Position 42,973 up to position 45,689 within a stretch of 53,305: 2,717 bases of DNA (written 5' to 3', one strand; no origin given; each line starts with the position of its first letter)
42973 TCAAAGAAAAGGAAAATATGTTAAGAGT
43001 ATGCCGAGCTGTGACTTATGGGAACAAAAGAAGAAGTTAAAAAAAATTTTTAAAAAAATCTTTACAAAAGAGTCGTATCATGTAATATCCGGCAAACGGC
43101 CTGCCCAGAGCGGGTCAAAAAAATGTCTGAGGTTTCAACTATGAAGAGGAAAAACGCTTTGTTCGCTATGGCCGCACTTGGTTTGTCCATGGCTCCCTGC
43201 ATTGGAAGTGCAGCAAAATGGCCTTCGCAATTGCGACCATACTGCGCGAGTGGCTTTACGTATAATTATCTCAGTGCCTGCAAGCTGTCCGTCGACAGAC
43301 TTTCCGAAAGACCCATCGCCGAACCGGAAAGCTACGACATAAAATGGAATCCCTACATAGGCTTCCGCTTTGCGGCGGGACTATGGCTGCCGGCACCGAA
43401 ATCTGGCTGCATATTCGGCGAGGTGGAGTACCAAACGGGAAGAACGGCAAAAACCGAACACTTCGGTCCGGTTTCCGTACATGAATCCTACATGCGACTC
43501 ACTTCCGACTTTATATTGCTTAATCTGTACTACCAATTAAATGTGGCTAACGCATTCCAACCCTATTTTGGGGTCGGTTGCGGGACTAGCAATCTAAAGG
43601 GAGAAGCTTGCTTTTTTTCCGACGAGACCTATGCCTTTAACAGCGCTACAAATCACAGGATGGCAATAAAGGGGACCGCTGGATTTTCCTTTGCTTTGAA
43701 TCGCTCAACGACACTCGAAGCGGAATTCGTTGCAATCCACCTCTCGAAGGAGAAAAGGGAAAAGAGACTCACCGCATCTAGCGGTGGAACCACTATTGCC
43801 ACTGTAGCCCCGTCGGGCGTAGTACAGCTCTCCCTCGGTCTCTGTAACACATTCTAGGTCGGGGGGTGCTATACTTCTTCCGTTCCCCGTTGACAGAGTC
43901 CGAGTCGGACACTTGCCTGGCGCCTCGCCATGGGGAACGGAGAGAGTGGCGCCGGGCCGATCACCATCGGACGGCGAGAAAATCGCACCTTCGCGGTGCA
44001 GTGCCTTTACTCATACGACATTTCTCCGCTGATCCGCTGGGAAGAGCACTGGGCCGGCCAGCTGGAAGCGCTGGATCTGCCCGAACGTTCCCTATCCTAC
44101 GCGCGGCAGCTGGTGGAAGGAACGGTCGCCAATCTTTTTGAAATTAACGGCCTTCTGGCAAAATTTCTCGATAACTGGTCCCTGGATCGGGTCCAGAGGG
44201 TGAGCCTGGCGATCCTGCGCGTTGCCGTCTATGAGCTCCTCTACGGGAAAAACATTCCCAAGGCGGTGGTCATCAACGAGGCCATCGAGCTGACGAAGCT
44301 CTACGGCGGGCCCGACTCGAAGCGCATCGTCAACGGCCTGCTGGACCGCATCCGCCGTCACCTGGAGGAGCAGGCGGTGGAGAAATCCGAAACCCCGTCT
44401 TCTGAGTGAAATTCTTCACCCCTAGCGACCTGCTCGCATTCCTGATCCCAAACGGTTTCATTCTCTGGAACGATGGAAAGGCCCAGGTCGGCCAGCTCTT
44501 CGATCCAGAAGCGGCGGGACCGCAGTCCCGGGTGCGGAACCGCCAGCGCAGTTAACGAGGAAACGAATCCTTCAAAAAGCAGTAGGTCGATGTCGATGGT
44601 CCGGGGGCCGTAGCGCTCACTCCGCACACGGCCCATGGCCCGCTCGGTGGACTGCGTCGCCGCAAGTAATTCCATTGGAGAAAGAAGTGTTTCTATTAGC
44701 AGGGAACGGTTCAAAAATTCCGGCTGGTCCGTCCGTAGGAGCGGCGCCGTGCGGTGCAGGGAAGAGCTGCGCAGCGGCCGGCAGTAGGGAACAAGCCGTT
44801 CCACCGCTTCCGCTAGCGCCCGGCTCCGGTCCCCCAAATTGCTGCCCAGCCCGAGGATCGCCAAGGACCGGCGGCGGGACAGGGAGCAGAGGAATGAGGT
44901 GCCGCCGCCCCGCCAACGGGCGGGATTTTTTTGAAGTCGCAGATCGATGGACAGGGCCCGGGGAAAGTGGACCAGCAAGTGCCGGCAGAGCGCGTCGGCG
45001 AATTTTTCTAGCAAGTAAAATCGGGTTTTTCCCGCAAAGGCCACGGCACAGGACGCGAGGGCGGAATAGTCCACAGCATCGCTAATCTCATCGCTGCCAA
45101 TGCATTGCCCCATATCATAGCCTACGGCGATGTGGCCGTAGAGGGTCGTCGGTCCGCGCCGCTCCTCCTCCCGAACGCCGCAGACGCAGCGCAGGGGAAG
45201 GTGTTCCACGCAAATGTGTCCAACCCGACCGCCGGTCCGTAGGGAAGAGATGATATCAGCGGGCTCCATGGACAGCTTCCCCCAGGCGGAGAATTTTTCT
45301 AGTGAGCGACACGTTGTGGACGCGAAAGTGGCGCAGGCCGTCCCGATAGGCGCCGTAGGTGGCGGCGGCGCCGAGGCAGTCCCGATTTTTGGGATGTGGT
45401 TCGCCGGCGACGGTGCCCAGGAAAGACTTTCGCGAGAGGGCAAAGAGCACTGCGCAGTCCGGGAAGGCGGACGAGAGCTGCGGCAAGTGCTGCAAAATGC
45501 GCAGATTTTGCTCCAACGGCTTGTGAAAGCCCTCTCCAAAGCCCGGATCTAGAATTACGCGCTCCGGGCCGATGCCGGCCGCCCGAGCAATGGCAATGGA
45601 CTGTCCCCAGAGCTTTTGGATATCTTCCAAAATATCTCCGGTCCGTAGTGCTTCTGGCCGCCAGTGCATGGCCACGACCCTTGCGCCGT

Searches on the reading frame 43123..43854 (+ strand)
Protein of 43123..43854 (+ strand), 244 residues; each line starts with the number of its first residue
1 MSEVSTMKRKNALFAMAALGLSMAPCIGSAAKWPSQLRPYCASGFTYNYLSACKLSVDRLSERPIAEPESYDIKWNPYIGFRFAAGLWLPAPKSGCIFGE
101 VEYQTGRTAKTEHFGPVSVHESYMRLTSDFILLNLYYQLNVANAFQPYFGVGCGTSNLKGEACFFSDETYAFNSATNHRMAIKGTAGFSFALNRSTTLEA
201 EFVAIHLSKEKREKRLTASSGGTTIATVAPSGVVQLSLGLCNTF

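Call 57: search_protein_families(library=pfam, proteins=[window:43123-43854:+], max_evalue=0.0001)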
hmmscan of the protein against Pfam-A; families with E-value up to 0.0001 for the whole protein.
window:43123-43854:+ (244 aa): 1 family
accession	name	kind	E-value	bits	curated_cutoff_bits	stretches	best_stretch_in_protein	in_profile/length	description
PF13505.12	OMP_b-brl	-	9e-06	26.4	28.7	1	120-209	76-157/175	Outer membrane protein beta-barrel domain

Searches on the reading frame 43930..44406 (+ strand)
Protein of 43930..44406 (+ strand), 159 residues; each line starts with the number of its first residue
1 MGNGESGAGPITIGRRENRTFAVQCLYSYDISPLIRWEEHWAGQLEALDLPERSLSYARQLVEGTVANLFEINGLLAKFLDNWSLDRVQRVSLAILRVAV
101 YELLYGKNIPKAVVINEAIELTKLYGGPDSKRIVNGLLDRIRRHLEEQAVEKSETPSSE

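Call 57: search_protein_families(library=pfam, proteins=[window:43930-44406:+], max_evalue=0.0001)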
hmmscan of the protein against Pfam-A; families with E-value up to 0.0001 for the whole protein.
window:43930-44406:+ (159 aa): 1 family
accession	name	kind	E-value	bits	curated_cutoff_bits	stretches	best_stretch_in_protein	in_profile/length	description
PF01029.23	NusB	-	1.1e-31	110.4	23.1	1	17-143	2-133/133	NusB family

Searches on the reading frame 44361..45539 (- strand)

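Call 57: search_protein_families(library=pfam, proteins=[window:44361-45539:-], max_evalue=0.0001)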
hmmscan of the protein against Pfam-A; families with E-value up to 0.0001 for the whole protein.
window:44361-45539:- (393 aa): 2 families
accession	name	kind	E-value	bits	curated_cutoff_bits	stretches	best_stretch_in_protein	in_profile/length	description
PF01288.25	HPPK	-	5.8e-31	107.7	25.7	1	229-352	2-114/116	7,8-dihydro-6-hydroxymethylpterin-pyrophosphokinase (HPPK)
PF02152.23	FolB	-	5.8e-15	56.2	31.8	1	109-207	1-99/113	Dihydroneopterin aldolase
